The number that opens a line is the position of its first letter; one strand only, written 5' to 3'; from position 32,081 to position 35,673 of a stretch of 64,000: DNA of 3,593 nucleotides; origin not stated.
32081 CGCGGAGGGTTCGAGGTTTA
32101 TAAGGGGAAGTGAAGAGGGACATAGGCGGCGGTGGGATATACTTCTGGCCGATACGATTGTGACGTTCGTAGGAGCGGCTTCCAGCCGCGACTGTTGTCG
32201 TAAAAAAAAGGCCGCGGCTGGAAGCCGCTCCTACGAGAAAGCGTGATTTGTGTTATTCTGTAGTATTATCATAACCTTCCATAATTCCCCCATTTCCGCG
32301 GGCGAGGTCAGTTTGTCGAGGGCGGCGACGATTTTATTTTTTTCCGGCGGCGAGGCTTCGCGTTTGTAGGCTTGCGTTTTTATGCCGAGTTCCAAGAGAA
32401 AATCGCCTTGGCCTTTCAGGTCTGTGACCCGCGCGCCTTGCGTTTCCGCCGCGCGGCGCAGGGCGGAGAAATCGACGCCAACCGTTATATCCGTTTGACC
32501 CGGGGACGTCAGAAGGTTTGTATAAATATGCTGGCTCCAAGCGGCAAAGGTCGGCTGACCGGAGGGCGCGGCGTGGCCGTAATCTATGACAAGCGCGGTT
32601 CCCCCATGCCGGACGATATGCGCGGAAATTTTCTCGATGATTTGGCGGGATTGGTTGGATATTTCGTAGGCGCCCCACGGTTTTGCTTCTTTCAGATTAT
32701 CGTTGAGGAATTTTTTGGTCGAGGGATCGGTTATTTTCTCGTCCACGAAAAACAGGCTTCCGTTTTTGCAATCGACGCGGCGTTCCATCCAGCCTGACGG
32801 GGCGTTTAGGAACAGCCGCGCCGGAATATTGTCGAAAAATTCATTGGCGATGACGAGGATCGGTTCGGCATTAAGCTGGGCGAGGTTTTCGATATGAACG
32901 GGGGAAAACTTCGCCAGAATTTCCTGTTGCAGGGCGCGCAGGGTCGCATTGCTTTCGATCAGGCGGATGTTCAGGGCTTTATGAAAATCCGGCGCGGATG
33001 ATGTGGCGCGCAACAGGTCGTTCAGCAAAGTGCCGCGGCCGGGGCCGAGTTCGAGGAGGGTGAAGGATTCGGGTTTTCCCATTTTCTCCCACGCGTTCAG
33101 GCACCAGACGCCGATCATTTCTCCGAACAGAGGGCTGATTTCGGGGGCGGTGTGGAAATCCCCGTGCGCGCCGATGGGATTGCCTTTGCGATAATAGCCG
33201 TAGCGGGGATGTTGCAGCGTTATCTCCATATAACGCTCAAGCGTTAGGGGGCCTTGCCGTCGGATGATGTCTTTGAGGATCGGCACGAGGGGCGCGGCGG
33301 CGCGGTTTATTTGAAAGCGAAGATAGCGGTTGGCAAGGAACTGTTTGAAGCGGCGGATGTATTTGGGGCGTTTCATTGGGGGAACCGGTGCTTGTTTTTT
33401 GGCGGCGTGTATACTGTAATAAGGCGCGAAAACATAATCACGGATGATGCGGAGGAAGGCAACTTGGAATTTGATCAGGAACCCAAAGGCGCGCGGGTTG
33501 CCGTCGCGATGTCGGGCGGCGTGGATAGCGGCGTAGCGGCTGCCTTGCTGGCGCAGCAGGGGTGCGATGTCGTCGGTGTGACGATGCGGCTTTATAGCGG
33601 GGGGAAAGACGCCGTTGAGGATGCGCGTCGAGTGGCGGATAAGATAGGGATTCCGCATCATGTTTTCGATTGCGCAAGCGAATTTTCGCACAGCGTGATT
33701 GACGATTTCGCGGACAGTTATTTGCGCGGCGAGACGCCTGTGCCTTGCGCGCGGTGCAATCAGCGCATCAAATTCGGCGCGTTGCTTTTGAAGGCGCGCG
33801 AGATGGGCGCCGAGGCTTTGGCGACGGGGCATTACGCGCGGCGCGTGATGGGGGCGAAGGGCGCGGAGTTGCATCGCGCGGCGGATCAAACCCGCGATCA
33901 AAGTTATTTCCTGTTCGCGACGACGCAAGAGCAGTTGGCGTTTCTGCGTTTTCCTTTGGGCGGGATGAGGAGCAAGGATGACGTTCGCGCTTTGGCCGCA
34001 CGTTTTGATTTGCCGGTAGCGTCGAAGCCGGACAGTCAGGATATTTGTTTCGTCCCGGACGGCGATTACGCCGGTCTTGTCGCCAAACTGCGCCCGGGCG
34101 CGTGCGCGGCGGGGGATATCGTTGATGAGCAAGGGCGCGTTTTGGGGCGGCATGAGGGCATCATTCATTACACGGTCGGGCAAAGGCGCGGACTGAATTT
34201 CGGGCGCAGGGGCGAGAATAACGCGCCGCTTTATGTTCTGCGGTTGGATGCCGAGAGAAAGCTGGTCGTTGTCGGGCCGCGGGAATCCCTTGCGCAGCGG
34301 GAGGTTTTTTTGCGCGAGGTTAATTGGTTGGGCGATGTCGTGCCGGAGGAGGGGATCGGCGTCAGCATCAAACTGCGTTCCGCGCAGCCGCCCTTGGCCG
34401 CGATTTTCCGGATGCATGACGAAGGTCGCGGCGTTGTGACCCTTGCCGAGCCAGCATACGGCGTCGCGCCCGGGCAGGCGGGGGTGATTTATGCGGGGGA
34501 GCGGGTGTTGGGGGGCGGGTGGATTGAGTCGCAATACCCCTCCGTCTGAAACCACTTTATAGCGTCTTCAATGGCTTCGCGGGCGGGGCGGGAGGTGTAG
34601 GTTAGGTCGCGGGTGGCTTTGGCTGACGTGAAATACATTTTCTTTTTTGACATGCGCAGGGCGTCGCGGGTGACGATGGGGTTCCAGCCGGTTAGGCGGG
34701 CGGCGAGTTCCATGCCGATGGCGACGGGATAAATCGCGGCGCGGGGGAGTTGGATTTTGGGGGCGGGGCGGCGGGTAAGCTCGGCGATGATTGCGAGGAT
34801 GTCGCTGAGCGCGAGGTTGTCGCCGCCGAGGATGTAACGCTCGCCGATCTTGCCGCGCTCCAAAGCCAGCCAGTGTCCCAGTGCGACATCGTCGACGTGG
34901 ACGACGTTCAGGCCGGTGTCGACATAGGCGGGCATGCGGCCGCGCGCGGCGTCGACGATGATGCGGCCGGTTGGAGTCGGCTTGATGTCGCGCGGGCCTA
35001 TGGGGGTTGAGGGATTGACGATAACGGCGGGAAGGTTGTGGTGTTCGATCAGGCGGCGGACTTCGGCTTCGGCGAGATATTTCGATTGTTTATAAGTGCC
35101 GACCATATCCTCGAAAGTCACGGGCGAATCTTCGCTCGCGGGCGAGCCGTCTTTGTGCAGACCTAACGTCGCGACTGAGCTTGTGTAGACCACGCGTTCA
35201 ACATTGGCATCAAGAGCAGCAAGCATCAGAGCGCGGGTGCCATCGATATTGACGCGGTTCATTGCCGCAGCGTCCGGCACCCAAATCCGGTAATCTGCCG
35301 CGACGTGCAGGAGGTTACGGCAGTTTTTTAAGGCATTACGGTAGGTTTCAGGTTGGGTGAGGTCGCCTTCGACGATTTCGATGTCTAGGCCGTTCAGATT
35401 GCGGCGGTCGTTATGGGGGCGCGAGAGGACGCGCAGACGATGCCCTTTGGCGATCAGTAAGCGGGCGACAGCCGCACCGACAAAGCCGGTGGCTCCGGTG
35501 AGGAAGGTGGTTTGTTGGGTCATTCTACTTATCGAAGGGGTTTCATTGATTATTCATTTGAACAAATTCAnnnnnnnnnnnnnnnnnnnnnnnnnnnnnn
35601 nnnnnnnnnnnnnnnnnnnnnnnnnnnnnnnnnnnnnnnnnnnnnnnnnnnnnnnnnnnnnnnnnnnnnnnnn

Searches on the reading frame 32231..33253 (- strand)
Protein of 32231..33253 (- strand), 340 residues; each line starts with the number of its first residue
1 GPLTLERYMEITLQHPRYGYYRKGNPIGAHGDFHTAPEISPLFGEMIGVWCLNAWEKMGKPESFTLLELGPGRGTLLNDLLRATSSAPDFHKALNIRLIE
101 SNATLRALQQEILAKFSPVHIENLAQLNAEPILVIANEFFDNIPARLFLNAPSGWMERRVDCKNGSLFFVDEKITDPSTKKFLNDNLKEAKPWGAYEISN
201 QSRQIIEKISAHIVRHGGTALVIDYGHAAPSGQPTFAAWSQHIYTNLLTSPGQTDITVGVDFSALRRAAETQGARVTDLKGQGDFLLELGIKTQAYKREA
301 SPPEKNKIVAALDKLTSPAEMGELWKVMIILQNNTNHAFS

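Call 13: search_protein_families(library=pfam, proteins=[window:32231-33253:-], max_evalue=0.00001)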
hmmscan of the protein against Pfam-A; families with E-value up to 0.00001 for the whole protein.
window:32231-33253:- (340 aa): 1 family
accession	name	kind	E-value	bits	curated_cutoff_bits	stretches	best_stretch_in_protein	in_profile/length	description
PF02636.23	Methyltransf_28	-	1.8e-55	188.6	23.3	1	46-276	1-245/249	Putative S-adenosyl-L-methionine-dependent methyltransferase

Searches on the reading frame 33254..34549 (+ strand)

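Call 13: search_protein_families(library=pfam, proteins=[window:33254-34549:+], max_evalue=0.00001)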
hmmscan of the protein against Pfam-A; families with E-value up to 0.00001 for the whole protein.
window:33254-34549:+ (431 aa): 5 families
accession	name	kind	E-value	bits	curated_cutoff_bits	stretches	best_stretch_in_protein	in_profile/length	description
PF03054.22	tRNA_Me_trans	-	8.3e-65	218.7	20.6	1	81-268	2-201/202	tRNA methyl transferase HUP domain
PF20258.4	tRNA_Me_trans_C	-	5.5e-17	62.3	20.6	1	350-424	3-77/77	Aminomethyltransferase beta-barrel domain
PF20259.3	tRNA_Me_trans_M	-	2.4e-16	59.5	27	1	285-341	11-65/66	tRNA methyl transferase PRC-barrel domain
PF00733.27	Asn_synthase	-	2e-06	28.1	21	1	81-143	19-82/354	Asparagine synthase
PF00764.25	Arginosuc_synth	-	7.8e-06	26.5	27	0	81-148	1-69/162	Arginosuccinate synthase N-terminal HUP domain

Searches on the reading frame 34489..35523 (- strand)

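Call 13: search_protein_families(library=pfam, proteins=[window:34489-35523:-], max_evalue=0.00001)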
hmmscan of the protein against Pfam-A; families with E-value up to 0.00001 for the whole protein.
window:34489-35523:- (344 aa): 6 families
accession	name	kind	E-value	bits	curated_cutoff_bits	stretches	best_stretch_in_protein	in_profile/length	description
PF01370.27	Epimerase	-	3e-33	115.7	20.9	1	7-233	2-240/240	NAD dependent epimerase/dehydratase family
PF01073.25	3Beta_HSD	-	5.1e-18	65.5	22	1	8-221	2-229/280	3-beta hydroxysteroid dehydrogenase/isomerase family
PF07993.18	NAD_binding_4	-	9.7e-17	61.4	20.1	1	8-181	1-210/258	Male sterility protein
PF13460.12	NAD_binding_10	-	3.8e-15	56.7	27.2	1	10-173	1-145/184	NAD(P)H-binding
PF16363.11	GDP_Man_Dehyd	-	1.4e-13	51.5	27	1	8-242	2-258/332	GDP-mannose 4,6 dehydratase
PF05368.20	NmrA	-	1.6e-08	35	27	1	4-118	3-109/298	NmrA-like family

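Call 27: search_protein_families(library=ncbifam, proteins=[window:34489-35523:-], max_evalue=0.00001)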
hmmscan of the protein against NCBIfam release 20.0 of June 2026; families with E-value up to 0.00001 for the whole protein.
window:34489-35523:- (344 aa): 16 families
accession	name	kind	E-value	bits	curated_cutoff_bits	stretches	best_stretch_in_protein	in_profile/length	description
TIGR03466.1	HpnA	hypoth_equivalog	1.1e-147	491.2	367.65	1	5-331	2-327/327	hopanoid-associated sugar epimerase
NF052578.1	StrlDmthSdmBMthl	equivalog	1.7e-62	212.1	600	1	5-330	2-327/328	sterol demethylase protein SdmB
NF042423.1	oxyalk_red_Shew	equivalog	4.6e-27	95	580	1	4-311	9-320/331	2-alkyl-3-oxoalkanoate reductase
NF042422.1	oxyalk_red_OleD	equivalog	3.4e-25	89.1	580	1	7-312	4-314/329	2-alkyl-3-oxoalkanoate reductase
TIGR04180.1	EDH_00030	hypoth_equivalog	4e-16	58.9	475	1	7-195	2-196/297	NAD-dependent 4,6-dehydratase LegB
NF041293.1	G6PDh_Azf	equivalog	5.6e-16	58.7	400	1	4-121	3-120/252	NAD-dependent glucose-6-phosphate dehydrogenase Azf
TIGR01746.1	Thioester-redct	subfamily_domain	6.4e-14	52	213.35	1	5-172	1-193/371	thioester reductase domain-containing protein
NF058621.1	DiazavRedAvaA7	equivalog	1.2e-13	51.3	400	1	8-282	5-269/304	3-diazoavenalumate denitrifying reductase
NF005539.0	PRK07201.1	equivalog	3.6e-13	49.1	549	1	6-174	3-177/657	SDR family oxidoreductase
TIGR01181.1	dTDP_gluc_dehyt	equivalog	8.6e-12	44.8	365.1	1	7-252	3-263/321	dTDP-glucose 4,6-dehydratase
TIGR01179.1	galE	equivalog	1.9e-11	43.4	262.3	1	7-167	3-169/332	UDP-glucose 4-epimerase GalE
NF004520.0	PRK05865.1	equivalog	1.5e-08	33.1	1509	1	8-216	5-166/854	sugar epimerase family protein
TIGR02197.1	heptose_epim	equivalog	1.9e-08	33.9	274.6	1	8-162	3-156/316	ADP-glyceromanno-heptose 6-epimerase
NF043036.1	ErythonDh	equivalog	4.2e-06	26.2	325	1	8-122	5-131/321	D-erythronate dehydrogenase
NF007582.0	PRK10217.1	equivalog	5e-06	25.8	698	0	142-255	158-275/355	dTDP-glucose 4,6-dehydratase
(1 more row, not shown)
